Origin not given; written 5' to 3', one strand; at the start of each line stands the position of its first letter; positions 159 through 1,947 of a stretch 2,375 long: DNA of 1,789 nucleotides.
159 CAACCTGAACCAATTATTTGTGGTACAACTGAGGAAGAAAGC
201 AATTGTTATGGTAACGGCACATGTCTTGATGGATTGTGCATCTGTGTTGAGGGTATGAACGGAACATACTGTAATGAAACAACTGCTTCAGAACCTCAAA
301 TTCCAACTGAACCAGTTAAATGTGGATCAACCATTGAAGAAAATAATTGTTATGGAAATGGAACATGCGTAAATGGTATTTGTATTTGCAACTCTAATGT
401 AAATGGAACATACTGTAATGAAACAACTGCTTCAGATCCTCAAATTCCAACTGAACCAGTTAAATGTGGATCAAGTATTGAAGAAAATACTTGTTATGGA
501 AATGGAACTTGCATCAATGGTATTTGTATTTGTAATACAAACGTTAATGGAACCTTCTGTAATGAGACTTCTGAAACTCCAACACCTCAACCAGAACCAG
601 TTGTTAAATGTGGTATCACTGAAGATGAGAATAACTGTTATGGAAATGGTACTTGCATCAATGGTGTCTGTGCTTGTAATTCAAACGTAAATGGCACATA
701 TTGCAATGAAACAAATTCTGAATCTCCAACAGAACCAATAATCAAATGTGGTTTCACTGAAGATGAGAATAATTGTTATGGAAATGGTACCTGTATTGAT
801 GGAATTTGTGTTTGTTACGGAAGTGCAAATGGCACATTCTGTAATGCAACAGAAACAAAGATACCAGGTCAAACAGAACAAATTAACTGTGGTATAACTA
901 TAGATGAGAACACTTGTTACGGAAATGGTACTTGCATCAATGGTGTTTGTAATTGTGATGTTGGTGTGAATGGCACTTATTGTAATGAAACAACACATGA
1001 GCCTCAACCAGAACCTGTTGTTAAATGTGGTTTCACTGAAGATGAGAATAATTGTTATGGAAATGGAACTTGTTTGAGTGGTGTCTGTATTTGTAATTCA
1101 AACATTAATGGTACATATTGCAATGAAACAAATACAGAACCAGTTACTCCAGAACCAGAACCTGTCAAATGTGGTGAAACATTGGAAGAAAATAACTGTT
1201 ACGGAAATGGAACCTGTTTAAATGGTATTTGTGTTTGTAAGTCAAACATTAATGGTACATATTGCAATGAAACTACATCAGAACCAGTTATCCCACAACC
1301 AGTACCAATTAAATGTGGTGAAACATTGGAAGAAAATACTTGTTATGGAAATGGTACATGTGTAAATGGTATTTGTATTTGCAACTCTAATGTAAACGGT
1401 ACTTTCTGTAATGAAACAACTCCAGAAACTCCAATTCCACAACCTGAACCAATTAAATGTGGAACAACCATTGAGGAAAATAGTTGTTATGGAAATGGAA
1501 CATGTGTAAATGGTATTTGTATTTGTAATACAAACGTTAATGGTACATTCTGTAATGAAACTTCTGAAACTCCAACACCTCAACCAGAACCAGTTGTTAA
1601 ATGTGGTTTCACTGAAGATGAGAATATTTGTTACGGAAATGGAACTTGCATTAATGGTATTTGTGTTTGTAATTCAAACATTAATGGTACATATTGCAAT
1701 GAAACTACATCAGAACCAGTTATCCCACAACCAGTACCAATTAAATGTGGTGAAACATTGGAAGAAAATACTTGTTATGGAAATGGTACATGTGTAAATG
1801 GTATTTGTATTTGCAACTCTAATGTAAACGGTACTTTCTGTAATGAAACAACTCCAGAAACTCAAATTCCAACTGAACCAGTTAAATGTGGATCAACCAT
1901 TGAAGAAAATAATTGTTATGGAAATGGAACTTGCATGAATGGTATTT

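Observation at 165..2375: Long open-ended gene of tandem EGF-like cysteine-rich modules with Pro/Thr-rich linkers, missing from the ORF track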

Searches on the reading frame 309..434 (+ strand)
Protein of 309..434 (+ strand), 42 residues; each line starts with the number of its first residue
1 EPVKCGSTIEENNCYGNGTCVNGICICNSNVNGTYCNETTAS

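Call 35: predict_structure(alignment_id=A2)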
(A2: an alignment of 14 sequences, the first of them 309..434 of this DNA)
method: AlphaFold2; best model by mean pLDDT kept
length: 42 residues; sequences in the alignment: 14
mean_pLDDT: 58.6   pTM: 0.34
mean pLDDT of the five models: 58.6, 58.4, 55.3, 53.9, 50.4
residues with pLDDT >= 90: 0; 70-90: 7; 50-70: 25; < 50: 10
segments of 3 or more residues with pLDDT < 50: 32-35, 37-42
pLDDT, mean of each block of 10 residues (from residue 1): 60 65 67 46 42
secondary structure, 60 per line:
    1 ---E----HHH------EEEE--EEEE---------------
elements in order: E18-21 E24-27

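Call 40: fold_search(model_id=the predicted structure, library=pdb)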
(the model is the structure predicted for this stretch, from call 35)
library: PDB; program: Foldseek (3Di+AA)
matches with E <= 10: 27; with E <= 0.001: 0
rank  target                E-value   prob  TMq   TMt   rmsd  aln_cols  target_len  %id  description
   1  1bx7                  2.3e+00  0.09  0.35  0.30   3.9        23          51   35  HIRUSTASIN FROM HIRUDO MEDICINALIS AT 1.2 ANGSTROMS (released 1999-04-27)
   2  6atw                  2.4e+00  0.11  0.41  0.44   3.0        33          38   24  Exploring Cystine Dense Peptide Space to Open a Unique Molecular Toolbox (released 2018-02-28)
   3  1chl_MODEL_1_A        3.1e+00  0.06  0.36  0.39   3.5        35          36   23  NMR SEQUENTIAL ASSIGNMENTS AND SOLUTION STRUCTURE OF CHLOROTOXIN, A SMALL SCORPION TOXIN THAT BLOCKS CHLORIDE  (released 1995-02-07)
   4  5o57_MODEL_1_A        4.2e+00  0.04  0.28  0.14   7.0        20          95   20  Solution Structure of the N-terminal Region of Dkk4 (released 2018-06-13)
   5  1rji_MODEL_1_A        4.9e+00  0.06  0.36  0.44   3.6        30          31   30  Solution Structure of BmKX, a novel potassium channel blocker from the Chinese Scorpion Buthus martensi Karsch (released 2003-12-09)
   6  7x4d                  5.7e+00  0.04  0.26  0.29   2.4        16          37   38  Crystal structure of chlorotoxin mutant - Y29K (released 2023-03-08)
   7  2mh1_MODEL_1_A        5.7e+00  0.03  0.32  0.36   4.9        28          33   28  Enzymatic cyclisation of kalata B1 using sortase A (released 2014-01-22)
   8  4x9u_A                6.2e+00  0.06  0.43  0.14   4.4        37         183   30  Crystal structure of the kiwifruit allergen Act d 5 (released 2015-07-29)
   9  7soh                  6.2e+00  0.04  0.36  0.39   5.0        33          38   21  Exploring Cystine Dense Peptide Space to Open a Unique Molecular Toolbox (released 2022-06-29)
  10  1bx8                  6.2e+00  0.04  0.36  0.31   2.8        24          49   33  HIRUSTASIN FROM HIRUDO MEDICINALIS AT 1.4 ANGSTROMS (released 1999-04-27)
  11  1bkt_MODEL_1_A        6.7e+00  0.05  0.23  0.26   0.5        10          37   60  BMKTX TOXIN FROM SCORPION BUTHUS MARTENSII KARSCH, NMR, 25 STRUCTURES (released 1999-01-13)
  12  7x43                  7.2e+00  0.04  0.26  0.29   1.4        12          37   42  Crystal structure of chlorotoxin mutant - M1R (released 2023-03-08)
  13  7x41                  7.2e+00  0.03  0.26  0.30   2.4        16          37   38  Crystal structure of chlorotoxin, a glioma specific scorpion toxin (released 2023-03-08)
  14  2xjy_A                7.2e+00  0.02  0.28  0.11   7.4        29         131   21  Crystal structure of the LMO2:LDB1-LID complex, P21 crystal form (released 2010-07-21)
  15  7x44                  7.8e+00  0.04  0.26  0.29   1.4        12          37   42  Crystal structure of chlorotoxin mutant - Q11N (released 2023-03-08)
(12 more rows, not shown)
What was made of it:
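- On EGF-like domain superfamily: Foldseek against the PDB was uninformative (call 40).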

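Call 44: search_protein_families(library=pfam, proteins=[window:309-434:+], max_evalue=1)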
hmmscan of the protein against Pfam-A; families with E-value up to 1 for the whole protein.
window:309-434:+ (42 aa): 8 families
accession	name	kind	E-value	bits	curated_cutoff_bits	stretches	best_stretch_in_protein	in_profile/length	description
PF23106.1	EGF_Teneurin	-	3e-05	24.4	24.3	1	13-38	4-29/30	Teneurin-like EGF domain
PF25024.1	EGF_TEN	-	8.3e-05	22.7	65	1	9-39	63-93/234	Teneurin EGF domain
PF07974.19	EGF_2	-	0.00019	22.1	22.1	1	11-36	5-32/32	EGF-like domain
PF18720.7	EGF_Tenascin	-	0.00069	20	25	1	14-36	6-28/29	Tenascin EGF domain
PF23105.1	EGF_integrin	-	0.00073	19.9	27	1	4-36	6-44/45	Integrin EGF domain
PF01683.23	EB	-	0.052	14.1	24.3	1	11-30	25-44/52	EB module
PF12661.13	hEGF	-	0.15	13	29.3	1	14-28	1-19/22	Human growth factor-like EGF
PF00053.31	EGF_laminin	-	0.19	12.4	21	1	12-38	11-33/49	Laminin EGF domain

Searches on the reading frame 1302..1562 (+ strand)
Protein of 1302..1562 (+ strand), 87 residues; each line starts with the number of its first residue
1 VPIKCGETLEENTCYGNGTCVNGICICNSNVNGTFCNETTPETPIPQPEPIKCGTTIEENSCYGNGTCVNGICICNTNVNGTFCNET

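Call 52: predict_structure(alignment_id=A3)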
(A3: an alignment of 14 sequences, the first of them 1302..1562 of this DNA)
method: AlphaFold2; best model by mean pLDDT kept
length: 87 residues; sequences in the alignment: 14
mean_pLDDT: 53.3   pTM: 0.25
mean pLDDT of the five models: 53.3, 53.1, 51.3, 51.2, 50.8
residues with pLDDT >= 90: 0; 70-90: 0; 50-70: 55; < 50: 32
segments of 3 or more residues with pLDDT < 50: 1-7, 39-55
pLDDT, mean of each block of 10 residues (from residue 1): 48 56 61 52 42 49 60 58 54
secondary structure, 60 per line:
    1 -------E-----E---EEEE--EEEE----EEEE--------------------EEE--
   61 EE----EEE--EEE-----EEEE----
elements in order: E18-21 E24-27 E32-35 E56-58 E67-69 E72-74 E80-83
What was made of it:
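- On EGF-like domain superfamily: Their strands lie at C3-C5 and before C6, as in EGF, but confidence is too low (calls 35, 52).
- Tried and rejected: Structure: AlphaFold on one module and on two modules, with paralogues as the alignment, gave low confidence both times (calls 35, 52).
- On Mucin-like / PTS stalk glycoprotein: They are below pLDDT 50 in a low-confidence model (call 52).
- They are below pLDDT 50 in the two-module model, although that model is of low confidence overall (call 52).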

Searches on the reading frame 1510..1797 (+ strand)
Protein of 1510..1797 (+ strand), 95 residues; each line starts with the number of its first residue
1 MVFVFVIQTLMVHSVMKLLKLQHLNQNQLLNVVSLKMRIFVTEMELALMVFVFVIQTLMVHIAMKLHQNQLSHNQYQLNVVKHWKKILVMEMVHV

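Call 44: search_protein_families(library=pfam, proteins=[window:1510-1797:+], max_evalue=1)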
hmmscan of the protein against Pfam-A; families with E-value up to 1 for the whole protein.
window:1510-1797:+ (95 aa): 1 family
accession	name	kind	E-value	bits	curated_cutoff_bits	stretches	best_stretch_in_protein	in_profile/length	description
PF03579.19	SHP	-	0.1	12.7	27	1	47-75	25-53/65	Small hydrophobic protein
